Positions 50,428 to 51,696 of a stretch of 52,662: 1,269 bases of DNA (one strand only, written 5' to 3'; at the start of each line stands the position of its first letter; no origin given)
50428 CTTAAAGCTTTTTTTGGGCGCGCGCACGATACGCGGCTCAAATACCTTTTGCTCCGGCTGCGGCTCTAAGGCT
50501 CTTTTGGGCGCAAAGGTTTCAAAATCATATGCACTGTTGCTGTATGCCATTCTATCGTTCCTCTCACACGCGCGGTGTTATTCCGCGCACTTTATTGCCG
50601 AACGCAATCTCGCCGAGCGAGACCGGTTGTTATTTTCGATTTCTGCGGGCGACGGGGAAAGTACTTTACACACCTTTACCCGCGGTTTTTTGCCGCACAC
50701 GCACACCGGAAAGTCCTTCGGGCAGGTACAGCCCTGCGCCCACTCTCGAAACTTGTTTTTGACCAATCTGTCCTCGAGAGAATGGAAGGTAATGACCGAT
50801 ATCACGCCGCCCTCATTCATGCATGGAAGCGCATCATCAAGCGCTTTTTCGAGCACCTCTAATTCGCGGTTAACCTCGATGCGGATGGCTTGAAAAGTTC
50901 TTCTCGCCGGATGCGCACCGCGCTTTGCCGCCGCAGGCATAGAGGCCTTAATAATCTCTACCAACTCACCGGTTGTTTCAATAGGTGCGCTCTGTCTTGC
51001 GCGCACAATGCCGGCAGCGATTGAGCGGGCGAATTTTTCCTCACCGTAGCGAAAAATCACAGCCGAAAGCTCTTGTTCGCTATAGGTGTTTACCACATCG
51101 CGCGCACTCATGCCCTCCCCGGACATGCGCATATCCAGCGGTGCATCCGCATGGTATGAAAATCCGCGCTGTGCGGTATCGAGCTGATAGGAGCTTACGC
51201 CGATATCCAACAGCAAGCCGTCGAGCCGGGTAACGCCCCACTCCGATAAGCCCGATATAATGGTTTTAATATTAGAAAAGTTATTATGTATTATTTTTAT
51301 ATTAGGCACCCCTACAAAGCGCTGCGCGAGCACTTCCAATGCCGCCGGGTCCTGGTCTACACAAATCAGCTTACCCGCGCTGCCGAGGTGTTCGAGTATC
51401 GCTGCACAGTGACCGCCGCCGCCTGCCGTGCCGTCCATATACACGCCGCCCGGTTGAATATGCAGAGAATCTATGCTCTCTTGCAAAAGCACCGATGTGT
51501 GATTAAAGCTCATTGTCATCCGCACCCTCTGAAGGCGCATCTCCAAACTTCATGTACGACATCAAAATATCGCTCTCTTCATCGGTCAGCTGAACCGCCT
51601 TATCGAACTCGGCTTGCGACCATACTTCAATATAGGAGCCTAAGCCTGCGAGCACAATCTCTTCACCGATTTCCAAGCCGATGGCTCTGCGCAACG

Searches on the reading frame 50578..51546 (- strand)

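Call 57: search_protein_families(library=pfam, proteins=[window:50578-51546:-], max_evalue=0.001)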
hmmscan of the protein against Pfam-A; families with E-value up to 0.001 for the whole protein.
window:50578-51546:- (322 aa): 1 family
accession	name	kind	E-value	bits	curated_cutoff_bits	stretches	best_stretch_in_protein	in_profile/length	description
PF01795.25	Methyltransf_5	-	1.3e-108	363.5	27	1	14-317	2-306/309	MraW methylase family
